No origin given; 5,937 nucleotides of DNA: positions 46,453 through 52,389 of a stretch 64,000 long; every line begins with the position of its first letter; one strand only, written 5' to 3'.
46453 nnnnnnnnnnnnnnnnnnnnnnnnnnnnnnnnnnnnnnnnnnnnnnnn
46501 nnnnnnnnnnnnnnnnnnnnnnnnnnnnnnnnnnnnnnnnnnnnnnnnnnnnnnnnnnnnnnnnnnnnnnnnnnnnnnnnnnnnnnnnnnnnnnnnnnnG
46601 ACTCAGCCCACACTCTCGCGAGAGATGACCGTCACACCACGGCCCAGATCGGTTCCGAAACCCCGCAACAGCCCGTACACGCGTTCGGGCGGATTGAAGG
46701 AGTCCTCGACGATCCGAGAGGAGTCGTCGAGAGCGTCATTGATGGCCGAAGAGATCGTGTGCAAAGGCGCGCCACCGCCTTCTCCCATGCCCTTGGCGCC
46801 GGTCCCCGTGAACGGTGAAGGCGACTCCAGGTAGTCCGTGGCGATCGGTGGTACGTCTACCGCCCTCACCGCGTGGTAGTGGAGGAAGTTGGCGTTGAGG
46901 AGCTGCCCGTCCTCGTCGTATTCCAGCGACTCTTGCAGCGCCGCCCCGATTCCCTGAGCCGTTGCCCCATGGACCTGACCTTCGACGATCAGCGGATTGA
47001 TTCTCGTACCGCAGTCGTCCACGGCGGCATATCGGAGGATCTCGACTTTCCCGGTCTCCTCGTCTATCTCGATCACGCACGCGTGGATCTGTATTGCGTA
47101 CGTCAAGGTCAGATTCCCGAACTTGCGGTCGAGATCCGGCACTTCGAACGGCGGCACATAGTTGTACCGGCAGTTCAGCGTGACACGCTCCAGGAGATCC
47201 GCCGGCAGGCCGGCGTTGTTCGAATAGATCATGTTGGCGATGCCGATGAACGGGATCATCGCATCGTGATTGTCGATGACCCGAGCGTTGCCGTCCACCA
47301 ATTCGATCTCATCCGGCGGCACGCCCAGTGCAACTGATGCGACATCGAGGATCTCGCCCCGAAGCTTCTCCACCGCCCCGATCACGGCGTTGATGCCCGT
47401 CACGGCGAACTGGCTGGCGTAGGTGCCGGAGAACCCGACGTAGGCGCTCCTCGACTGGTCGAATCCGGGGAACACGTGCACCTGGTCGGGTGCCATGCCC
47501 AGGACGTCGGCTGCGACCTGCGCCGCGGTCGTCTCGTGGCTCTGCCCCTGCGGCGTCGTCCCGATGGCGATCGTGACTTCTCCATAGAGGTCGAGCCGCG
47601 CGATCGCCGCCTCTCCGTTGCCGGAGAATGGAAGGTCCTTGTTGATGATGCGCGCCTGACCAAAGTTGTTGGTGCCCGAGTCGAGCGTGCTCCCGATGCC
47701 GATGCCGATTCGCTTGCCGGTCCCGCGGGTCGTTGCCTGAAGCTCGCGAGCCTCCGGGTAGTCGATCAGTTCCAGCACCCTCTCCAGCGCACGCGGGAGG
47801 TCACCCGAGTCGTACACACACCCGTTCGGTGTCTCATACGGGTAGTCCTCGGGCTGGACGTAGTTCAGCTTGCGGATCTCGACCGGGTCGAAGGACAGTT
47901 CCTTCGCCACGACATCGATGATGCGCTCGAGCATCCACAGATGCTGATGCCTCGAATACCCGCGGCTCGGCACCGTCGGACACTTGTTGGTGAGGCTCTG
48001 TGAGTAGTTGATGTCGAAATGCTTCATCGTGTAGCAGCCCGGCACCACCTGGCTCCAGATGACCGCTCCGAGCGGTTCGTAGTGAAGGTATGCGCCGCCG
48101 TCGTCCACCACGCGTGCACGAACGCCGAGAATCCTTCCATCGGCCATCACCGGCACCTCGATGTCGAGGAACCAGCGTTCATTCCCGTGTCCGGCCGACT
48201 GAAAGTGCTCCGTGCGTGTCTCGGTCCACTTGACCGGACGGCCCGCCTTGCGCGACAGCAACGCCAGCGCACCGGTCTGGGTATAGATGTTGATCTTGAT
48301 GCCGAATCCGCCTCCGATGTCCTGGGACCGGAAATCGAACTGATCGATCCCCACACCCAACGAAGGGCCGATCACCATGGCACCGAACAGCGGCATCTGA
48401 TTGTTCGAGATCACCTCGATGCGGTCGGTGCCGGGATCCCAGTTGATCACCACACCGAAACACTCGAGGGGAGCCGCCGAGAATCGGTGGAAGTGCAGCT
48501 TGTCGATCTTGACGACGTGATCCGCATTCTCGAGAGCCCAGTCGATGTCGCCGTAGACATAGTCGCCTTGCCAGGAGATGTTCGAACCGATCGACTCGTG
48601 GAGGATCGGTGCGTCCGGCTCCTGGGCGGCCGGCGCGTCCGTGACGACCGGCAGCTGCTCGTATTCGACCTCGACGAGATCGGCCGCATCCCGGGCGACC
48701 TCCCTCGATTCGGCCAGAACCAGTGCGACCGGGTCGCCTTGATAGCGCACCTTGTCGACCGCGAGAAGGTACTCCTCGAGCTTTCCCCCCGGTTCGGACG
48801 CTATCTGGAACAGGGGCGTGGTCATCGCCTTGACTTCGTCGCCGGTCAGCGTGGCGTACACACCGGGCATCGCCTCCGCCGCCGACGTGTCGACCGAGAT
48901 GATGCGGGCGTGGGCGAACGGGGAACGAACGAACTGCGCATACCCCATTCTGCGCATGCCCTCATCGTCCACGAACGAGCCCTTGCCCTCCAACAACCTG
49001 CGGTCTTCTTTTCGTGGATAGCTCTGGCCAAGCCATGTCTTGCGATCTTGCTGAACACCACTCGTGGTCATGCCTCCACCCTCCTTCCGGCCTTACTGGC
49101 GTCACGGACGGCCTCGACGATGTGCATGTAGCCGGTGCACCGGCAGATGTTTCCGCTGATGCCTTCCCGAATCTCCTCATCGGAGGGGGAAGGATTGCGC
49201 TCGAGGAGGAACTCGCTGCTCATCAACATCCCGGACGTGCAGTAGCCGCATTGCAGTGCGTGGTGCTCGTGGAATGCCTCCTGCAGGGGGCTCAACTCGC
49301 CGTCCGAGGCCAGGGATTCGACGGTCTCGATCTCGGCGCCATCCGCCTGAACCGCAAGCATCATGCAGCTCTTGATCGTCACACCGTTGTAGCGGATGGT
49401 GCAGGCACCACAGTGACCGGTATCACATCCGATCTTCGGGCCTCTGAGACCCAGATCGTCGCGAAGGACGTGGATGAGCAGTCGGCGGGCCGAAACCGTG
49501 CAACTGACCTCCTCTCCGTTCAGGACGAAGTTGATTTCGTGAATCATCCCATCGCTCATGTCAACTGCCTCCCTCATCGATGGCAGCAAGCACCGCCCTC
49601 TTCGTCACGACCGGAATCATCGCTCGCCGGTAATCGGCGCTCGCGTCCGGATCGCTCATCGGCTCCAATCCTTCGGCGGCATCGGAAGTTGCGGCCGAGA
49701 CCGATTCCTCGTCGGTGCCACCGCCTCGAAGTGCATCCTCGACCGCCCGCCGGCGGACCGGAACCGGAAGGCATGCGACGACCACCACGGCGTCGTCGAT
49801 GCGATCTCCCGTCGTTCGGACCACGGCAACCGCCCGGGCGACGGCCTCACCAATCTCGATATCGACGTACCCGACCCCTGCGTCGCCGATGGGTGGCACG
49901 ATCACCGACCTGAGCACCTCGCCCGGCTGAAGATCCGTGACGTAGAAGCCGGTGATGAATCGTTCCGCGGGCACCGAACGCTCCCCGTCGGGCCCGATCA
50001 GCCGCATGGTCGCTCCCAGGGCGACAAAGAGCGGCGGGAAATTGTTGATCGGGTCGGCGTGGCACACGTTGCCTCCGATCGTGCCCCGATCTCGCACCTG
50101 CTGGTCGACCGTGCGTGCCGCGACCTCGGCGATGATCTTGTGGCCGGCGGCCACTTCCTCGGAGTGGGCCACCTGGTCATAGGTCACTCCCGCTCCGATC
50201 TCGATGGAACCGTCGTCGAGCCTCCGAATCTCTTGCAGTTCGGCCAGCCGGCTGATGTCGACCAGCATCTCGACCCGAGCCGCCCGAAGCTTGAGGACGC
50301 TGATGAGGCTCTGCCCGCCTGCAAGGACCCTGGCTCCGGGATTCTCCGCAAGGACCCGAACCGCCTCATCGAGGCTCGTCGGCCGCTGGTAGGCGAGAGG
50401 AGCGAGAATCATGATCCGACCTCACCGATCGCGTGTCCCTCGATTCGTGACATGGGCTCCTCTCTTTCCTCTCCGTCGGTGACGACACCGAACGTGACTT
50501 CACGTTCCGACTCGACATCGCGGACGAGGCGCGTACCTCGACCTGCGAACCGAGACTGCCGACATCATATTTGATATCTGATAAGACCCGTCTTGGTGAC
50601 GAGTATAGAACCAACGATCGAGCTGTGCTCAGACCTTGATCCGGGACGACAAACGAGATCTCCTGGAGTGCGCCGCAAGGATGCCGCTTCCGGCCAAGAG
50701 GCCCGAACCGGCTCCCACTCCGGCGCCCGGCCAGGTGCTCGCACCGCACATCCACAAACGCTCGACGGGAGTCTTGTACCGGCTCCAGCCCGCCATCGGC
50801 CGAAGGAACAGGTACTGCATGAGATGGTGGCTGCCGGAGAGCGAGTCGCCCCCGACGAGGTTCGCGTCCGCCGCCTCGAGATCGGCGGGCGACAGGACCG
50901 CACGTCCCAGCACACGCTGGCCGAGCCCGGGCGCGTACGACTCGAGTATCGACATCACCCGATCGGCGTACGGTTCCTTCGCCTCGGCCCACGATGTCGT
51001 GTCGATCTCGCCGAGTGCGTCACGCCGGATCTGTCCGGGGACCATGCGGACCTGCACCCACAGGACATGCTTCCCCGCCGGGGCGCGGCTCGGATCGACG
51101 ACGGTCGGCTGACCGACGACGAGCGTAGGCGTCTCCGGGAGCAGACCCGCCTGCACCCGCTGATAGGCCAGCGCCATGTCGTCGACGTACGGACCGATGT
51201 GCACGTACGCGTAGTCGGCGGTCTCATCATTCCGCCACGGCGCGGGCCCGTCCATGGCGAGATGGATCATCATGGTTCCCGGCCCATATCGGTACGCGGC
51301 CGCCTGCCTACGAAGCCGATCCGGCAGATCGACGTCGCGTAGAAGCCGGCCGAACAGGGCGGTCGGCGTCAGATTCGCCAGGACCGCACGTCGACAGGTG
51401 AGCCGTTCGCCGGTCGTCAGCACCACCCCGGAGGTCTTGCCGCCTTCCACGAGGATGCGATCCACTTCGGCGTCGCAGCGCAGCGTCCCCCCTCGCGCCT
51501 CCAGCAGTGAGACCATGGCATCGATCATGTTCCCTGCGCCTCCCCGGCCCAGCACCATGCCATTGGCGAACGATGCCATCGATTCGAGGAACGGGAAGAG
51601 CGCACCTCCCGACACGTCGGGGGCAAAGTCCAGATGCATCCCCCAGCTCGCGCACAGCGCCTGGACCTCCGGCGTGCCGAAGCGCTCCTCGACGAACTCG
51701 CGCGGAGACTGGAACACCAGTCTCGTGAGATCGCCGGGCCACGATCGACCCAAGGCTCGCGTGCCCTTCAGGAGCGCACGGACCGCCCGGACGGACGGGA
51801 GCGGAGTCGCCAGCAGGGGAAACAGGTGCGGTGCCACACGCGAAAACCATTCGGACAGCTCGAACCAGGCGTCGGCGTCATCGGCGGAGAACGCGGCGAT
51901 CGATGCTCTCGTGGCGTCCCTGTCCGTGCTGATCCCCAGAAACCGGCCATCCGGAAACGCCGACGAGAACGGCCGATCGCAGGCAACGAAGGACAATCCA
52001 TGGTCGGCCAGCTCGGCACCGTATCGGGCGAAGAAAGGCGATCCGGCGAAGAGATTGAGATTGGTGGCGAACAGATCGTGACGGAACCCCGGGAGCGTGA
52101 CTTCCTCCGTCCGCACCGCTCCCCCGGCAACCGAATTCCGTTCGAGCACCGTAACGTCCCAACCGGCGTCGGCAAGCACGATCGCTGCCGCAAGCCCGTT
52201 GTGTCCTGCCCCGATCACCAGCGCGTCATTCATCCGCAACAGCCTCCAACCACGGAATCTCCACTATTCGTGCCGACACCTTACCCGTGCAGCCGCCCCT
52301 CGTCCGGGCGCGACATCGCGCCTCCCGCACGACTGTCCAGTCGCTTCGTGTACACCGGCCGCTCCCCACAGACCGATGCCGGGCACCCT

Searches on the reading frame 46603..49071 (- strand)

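Call 72: search_protein_families(library=pfam, proteins=[window:46603-49071:-], max_evalue=0.00001)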
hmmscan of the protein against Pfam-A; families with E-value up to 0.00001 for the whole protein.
window:46603-49071:- (822 aa): 3 families
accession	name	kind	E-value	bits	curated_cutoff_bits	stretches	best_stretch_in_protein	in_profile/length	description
PF20256.3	MoCoBD_2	-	1.5e-68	231.8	27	1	432-741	2-283/283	Molybdopterin cofactor-binding domain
PF02738.23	MoCoBD_1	-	7.7e-58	195.9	27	1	158-404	2-244/244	Molybdopterin cofactor-binding domain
PF01315.27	Ald_Xan_dh_C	-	3.2e-29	101.9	31.3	1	29-141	2-110/110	Aldehyde oxidase and xanthine dehydrogenase, a/b hammerhead domain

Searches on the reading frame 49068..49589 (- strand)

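Call 72: search_protein_families(library=pfam, proteins=[window:49068-49589:-], max_evalue=0.00001)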
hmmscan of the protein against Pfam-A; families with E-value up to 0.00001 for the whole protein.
window:49068-49589:- (173 aa): 1 family
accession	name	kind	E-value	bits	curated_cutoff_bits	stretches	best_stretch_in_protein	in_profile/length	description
PF01799.25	Fer2_2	-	2.4e-32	111.3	30.3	1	89-162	1-75/75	[2Fe-2S] binding domain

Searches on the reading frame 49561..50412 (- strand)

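Call 72: search_protein_families(library=pfam, proteins=[window:49561-50412:-], max_evalue=0.00001)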
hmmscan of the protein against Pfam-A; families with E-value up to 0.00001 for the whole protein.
window:49561-50412:- (283 aa): 2 families
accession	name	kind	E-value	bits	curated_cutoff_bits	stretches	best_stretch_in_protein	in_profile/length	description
PF00941.27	FAD_binding_5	-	6.1e-48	163.3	27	1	6-173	3-168/170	FAD binding domain in molybdopterin dehydrogenase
PF03450.22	CO_deh_flav_C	-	8.9e-12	45.5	25.5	1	191-276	15-101/102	CO dehydrogenase flavoprotein C-terminal domain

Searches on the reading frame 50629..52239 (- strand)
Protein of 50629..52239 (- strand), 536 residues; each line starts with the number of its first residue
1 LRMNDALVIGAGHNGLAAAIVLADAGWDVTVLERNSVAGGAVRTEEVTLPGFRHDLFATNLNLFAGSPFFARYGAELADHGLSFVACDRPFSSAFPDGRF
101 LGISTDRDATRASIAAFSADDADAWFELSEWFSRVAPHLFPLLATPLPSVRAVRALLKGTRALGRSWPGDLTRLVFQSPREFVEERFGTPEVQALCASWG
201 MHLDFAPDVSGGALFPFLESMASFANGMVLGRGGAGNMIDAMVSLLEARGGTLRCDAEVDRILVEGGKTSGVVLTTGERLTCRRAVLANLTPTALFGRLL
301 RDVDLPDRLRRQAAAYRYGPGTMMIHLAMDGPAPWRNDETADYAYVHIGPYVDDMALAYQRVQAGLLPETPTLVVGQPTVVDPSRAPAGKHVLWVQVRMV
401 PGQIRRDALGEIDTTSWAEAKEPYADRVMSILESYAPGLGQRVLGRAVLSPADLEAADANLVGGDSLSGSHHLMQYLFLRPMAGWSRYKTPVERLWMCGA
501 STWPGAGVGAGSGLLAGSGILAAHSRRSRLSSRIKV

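Call 74: search_protein_families(library=pfam, proteins=[window:50629-52239:-], max_evalue=0.00001)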
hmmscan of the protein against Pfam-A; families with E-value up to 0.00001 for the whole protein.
window:50629-52239:- (536 aa): 5 families
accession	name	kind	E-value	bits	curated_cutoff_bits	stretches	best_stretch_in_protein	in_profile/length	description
PF01593.30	Amino_oxidase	-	9.8e-23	81.6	19.8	1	15-395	3-332/443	Flavin containing amine oxidoreductase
PF01266.30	DAO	-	9.2e-13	48.9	27.9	1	5-41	1-38/353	FAD dependent oxidoreductase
PF13450.12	NAD_binding_8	-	2.4e-11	44.2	21.9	1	8-64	1-55/68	NAD(P)-binding Rossmann-like domain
PF00890.30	FAD_binding_2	-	3.2e-06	27.1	20.4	0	5-41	1-37/414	FAD binding domain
PF03486.20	HI0933_like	-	5.3e-06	26.5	50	0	5-39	2-36/244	HI0933-like protein Rossmann domain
